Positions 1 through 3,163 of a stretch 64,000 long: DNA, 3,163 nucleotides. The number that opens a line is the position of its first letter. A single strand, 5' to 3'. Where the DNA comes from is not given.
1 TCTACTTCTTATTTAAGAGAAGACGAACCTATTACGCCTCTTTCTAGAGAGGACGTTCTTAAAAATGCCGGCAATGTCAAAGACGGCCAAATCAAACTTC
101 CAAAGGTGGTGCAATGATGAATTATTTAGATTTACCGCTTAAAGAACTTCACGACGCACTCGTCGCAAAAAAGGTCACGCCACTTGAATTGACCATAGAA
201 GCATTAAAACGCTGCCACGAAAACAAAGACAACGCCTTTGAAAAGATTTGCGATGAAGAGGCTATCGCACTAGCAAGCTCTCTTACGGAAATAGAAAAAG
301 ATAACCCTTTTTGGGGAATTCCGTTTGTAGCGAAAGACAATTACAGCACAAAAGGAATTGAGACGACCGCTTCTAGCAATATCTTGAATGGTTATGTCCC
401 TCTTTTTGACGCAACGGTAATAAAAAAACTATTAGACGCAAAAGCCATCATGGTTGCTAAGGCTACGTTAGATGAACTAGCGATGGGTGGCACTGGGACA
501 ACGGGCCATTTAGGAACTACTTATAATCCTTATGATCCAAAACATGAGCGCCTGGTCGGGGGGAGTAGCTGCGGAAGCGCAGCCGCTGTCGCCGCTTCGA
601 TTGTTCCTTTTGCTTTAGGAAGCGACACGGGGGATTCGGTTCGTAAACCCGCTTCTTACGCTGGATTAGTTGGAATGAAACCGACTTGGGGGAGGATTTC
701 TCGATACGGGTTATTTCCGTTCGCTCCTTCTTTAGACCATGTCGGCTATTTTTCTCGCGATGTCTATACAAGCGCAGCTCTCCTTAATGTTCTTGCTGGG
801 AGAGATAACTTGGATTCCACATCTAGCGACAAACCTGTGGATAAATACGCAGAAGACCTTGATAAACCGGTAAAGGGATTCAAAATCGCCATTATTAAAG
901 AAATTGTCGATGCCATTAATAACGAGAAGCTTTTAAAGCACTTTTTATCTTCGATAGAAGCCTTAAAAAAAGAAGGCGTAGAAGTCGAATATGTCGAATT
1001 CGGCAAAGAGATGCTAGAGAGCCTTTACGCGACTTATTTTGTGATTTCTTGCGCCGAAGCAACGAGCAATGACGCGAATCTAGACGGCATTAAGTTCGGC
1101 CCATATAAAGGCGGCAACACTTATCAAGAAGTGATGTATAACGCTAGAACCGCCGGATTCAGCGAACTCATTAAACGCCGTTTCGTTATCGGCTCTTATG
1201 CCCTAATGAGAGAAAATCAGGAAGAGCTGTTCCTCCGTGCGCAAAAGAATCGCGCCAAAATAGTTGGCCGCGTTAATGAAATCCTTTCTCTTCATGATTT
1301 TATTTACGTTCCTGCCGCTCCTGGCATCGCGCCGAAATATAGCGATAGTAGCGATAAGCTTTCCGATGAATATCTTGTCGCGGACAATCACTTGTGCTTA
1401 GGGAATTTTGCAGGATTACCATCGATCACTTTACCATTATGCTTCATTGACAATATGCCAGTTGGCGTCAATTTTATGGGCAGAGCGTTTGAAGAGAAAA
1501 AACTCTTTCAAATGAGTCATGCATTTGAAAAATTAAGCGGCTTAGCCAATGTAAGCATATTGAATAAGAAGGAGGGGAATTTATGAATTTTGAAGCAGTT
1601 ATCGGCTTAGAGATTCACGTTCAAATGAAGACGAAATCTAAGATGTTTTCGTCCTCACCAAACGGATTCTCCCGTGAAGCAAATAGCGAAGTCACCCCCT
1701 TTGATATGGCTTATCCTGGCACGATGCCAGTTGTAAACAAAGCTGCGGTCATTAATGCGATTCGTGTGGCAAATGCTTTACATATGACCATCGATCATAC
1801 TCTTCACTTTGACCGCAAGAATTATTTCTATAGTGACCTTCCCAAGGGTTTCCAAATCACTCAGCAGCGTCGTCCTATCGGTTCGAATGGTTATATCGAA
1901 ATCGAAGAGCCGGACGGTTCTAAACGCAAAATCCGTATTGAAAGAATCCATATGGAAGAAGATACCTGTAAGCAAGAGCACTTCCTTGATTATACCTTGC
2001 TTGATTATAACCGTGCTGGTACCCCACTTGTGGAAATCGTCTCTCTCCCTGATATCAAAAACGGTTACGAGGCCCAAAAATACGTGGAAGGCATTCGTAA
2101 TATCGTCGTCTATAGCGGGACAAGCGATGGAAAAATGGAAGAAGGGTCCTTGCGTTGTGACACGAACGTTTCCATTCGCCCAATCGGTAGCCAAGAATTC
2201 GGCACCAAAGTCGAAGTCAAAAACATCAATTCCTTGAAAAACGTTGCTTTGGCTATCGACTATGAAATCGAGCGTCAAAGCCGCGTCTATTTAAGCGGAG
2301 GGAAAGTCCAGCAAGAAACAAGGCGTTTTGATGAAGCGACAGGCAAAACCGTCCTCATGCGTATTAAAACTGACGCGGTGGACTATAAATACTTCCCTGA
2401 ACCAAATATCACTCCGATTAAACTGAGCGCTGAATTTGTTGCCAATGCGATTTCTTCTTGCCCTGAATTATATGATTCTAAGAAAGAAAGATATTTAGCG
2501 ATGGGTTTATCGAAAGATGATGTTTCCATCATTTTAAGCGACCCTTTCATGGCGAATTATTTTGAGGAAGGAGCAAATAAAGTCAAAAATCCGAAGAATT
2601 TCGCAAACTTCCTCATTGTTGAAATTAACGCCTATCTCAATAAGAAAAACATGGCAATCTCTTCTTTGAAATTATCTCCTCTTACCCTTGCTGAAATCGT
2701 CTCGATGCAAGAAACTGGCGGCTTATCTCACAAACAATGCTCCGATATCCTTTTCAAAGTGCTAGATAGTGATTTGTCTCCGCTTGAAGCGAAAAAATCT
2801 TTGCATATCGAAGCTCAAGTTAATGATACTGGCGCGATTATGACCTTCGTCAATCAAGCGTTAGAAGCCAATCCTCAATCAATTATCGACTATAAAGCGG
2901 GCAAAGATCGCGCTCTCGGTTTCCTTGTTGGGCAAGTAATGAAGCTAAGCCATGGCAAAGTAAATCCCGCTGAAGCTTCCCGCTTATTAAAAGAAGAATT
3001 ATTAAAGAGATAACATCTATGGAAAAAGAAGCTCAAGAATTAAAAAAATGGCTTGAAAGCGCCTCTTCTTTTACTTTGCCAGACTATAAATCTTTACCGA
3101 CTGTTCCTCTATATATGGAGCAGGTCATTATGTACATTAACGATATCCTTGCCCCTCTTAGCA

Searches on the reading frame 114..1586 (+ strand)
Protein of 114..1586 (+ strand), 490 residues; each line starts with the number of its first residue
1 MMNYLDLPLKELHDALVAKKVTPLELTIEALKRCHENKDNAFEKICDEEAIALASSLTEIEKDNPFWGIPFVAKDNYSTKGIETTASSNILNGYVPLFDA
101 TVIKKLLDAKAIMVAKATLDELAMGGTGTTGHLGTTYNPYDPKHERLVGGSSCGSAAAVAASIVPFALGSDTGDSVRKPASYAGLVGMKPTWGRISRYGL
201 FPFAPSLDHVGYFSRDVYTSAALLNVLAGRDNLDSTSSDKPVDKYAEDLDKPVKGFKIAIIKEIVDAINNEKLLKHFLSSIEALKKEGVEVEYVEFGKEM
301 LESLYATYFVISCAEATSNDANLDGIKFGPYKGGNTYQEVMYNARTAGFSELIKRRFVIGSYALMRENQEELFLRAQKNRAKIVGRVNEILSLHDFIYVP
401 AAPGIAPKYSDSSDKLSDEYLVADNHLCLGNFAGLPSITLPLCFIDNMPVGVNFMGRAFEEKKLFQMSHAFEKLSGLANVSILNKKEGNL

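Call 62: search_protein_families(library=pfam, proteins=[window:114-1586:+], max_evalue=0.00001)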
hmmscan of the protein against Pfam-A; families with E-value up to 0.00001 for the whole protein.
window:114-1586:+ (490 aa): 1 family
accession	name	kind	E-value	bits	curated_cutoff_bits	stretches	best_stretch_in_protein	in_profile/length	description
PF01425.27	Amidase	-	2e-108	363.7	27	1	25-464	1-444/445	Amidase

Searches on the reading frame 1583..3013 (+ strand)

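Call 62: search_protein_families(library=pfam, proteins=[window:1583-3013:+], max_evalue=0.00001)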
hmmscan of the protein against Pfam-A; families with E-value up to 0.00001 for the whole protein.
window:1583-3013:+ (476 aa): 2 families
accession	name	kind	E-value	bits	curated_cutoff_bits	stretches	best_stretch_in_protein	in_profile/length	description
PF02934.20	GatB_N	-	3.7e-113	377.7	23.4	1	6-286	2-276/277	GatB/GatE catalytic domain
PF02637.23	GatB_Yqey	-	6.4e-37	127.1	27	1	325-473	1-148/148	GatB domain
